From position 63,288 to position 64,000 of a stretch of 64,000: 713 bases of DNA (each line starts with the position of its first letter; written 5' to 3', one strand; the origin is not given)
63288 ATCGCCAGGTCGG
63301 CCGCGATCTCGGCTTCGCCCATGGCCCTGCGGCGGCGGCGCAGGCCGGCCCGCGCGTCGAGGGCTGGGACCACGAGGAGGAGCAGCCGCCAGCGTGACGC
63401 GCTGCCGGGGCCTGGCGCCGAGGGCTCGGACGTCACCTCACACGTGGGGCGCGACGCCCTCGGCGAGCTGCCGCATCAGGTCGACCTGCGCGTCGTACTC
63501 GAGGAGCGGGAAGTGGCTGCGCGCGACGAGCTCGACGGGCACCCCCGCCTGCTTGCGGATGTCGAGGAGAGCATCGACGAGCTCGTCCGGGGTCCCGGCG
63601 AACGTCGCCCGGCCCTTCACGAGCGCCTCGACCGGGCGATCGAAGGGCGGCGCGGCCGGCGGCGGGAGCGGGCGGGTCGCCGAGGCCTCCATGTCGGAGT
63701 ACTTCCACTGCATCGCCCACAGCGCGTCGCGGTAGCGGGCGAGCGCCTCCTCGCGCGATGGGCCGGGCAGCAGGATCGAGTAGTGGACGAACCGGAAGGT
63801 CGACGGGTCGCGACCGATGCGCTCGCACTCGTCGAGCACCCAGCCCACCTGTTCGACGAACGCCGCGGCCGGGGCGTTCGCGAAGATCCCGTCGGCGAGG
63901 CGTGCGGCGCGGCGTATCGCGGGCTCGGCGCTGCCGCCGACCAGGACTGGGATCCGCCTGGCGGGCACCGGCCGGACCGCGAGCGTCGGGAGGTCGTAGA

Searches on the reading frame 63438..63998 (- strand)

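Call 80: search_protein_families(library=pfam, proteins=[window:63438-63998:-], max_evalue=0.00001)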
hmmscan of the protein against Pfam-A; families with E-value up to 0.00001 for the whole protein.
window:63438-63998:- (186 aa): 1 family
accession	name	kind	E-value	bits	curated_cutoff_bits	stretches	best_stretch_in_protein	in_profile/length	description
PF00296.26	Bac_luciferase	-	4.6e-15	56.2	27.9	1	4-153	153-312/314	Luciferase-like monooxygenase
